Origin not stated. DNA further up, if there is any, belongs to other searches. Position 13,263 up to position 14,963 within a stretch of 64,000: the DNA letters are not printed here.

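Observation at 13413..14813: FHA-TM-periplasmic protein with YscD/EscD-like topology as an integral Tad operon member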

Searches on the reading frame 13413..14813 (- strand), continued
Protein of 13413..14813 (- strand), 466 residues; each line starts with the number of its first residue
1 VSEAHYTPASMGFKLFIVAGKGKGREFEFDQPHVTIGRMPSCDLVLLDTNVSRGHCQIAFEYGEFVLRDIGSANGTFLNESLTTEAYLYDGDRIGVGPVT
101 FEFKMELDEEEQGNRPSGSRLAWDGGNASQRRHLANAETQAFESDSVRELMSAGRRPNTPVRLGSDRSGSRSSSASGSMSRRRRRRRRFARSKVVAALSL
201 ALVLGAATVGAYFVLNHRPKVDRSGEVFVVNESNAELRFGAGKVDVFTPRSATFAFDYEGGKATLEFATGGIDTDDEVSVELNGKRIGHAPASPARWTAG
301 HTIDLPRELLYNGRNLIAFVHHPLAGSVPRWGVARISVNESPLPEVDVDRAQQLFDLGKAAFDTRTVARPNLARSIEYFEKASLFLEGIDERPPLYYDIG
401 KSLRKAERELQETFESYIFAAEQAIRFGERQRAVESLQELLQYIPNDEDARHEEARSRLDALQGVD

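Call 71: fold_search(model_id=the predicted structure, library=pdb)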
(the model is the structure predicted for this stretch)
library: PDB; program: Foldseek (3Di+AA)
matches with E <= 10: 1187; with E <= 0.001: 97
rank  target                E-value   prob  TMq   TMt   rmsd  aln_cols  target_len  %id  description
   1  6i2p_E                1.6e-11  1.00  0.20  0.87   1.2        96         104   33  Crystal structure of the Mycobacterium tuberculosis PknB kinase domain (L33E mutant) in complex with its substrate Gar (released 2019-05-22)
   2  6i2q_B                1.7e-11  1.00  0.20  0.91   1.1        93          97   36  Crystal structure of the wild-type SucA domain of Mycobacterium smegmatis KGD (alpha-ketoglutarate decarboxylase), in  (released 2019-05-22)
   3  7rj3_A                2.9e-11  1.00  0.20  0.85   1.0        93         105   34  Crystal Structure of the Forkhead Associated (FHA) Domain of the Glycogen Accumulation Regulator (GarA) from Mycobacte (released 2021-07-28)
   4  4qcj                  3.1e-11  1.00  0.20  0.87   1.8        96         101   36  Crystal Structure of OdhI from Corynebacterium glutamicum (released 2014-07-02)
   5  8p5x_G                3.5e-11  1.00  0.20  0.87   3.1       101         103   35  Single particle cryo-EM structure of the complex between Corynebacterium glutamicum homohexameric 2-oxoglutarate dehyd (released 2023-08-16)
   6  7rj3_C                4.1e-11  1.00  0.21  0.91   1.8       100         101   33  Crystal Structure of the Forkhead Associated (FHA) Domain of the Glycogen Accumulation Regulator (GarA) from Mycobacte (released 2021-07-28)
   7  6i2p_D                4.7e-11  1.00  0.20  0.80   1.3        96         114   33  Crystal structure of the Mycobacterium tuberculosis PknB kinase domain (L33E mutant) in complex with its substrate Gar (released 2019-05-22)
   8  8p5r_G                4.9e-11  1.00  0.20  0.89   1.3        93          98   36  Crystal structure of full-length, homohexameric 2-oxoglutarate dehydrogenase KGD from Mycobacterium smegmatis in compl (released 2023-08-16)
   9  7rj3_B                4.9e-11  1.00  0.20  0.84   1.8        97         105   34  Crystal Structure of the Forkhead Associated (FHA) Domain of the Glycogen Accumulation Regulator (GarA) from Mycobacte (released 2021-07-28)
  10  6i2r_B                5.5e-11  1.00  0.19  0.92   1.2        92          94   37  Crystal structure of the SucA domain of Mycobacterium smegmatis KGD (alpha-ketoglutarate decarboxylase), mutant R802A, (released 2019-05-22)
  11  6i2r_D                1.2e-09  1.00  0.19  0.92   1.1        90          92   38  Crystal structure of the SucA domain of Mycobacterium smegmatis KGD (alpha-ketoglutarate decarboxylase), mutant R802A, (released 2019-05-22)
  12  3poa_A                1.4e-09  1.00  0.19  0.87   2.0        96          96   31  Structural and functional analysis of phosphothreonine-dependent FHA domain interactions (released 2011-01-26)
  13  3po8                  1.5e-09  1.00  0.20  0.86   2.0        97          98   31  Structural and functional analysis of phosphothreonine-dependent FHA domain interactions (released 2011-01-26)
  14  8p5r_H                1.7e-09  1.00  0.20  0.91   1.2        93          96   36  Crystal structure of full-length, homohexameric 2-oxoglutarate dehydrogenase KGD from Mycobacterium smegmatis in compl (released 2023-08-16)
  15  2kb3_MODEL_1_A        1.0e-08  1.00  0.21  0.63   2.3       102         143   35  NMR Structure of the phosphorylated form of OdhI, pOdhI. (released 2009-05-05)
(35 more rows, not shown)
